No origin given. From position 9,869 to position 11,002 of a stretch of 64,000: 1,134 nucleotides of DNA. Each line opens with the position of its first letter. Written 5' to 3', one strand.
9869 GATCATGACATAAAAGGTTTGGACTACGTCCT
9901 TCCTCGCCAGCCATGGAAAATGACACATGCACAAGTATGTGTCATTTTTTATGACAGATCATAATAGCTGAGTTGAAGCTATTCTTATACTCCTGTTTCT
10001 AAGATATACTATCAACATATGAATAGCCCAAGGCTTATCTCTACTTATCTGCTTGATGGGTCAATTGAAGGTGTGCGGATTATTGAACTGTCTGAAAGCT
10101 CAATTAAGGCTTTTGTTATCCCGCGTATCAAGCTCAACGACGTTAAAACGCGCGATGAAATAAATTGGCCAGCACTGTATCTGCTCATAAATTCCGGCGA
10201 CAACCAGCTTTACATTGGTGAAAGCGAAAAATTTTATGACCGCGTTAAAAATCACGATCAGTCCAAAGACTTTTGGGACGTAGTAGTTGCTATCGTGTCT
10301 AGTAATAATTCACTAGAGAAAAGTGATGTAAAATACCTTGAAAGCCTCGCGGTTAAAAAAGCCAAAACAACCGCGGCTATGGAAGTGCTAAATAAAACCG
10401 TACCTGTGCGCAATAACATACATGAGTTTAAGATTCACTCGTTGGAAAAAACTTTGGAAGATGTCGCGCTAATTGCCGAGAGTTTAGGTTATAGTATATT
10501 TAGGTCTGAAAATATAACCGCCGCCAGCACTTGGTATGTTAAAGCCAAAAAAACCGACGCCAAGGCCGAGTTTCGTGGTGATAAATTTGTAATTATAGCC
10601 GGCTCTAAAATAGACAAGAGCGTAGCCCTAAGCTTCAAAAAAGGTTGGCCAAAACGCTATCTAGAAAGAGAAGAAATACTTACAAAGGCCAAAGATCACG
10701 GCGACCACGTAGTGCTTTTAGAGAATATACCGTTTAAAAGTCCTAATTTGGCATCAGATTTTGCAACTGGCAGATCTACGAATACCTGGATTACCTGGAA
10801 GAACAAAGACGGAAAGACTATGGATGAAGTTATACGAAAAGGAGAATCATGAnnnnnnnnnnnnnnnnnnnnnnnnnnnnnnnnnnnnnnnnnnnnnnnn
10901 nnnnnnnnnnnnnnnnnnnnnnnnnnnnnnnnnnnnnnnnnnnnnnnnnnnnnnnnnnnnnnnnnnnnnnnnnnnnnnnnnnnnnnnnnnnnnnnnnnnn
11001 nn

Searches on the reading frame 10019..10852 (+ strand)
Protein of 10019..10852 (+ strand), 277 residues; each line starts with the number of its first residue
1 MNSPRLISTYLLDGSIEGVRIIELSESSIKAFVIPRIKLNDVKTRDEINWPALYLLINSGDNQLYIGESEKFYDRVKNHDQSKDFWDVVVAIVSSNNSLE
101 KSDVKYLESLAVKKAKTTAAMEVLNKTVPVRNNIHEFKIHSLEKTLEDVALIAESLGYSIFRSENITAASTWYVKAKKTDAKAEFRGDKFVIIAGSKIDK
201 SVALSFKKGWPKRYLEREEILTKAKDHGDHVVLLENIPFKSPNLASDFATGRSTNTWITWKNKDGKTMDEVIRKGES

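Call 5: search_protein_families(library=pfam, proteins=[window:10019-10852:+])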
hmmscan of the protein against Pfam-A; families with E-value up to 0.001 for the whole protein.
window:10019-10852:+ (277 aa): 2 families
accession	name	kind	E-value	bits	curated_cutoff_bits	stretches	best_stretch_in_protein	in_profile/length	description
PF14267.11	DUF4357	-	1.2e-11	44.8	38.4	1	225-268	12-54/54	Domain of unknown function (DUF4357)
PF01541.30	GIY-YIG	-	0.0003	21.5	22.6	0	53-84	4-35/78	GIY-YIG catalytic domain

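Call 50: search_protein_families(library=padloc, proteins=[window:10019-10849:+], max_evalue=0.01)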
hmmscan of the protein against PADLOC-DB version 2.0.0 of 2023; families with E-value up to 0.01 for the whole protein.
window:10019-10849:+ (277 aa): 7 families
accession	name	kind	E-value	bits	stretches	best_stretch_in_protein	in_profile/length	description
PDLC04925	PDC-S14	-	1.2e-71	239.2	1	1-272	13-295/301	-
PDLC04923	PDC-S14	-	1.5e-58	196.4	1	1-271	21-309/320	-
PDLC04922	PDC-S14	-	8.9e-37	125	2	3-165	2-162/305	-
PDLC04924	PDC-S14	-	5.4e-35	119.4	1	19-265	18-274/280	-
PDLC04921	PDC-S14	-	2.4e-15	54.6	1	15-264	15-257/280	-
PDLC05040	PDC-S57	-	1.1e-10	39.8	1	176-272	138-225/229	-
PDLC03975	UzuA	-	0.0077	13.9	0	40-91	145-197/277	-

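Call 51: search_protein_families(library=ncbifam, proteins=[window:10019-10849:+], max_evalue=0.01)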
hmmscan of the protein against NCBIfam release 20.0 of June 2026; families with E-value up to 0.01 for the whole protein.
window:10019-10849:+ (277 aa): 0 families
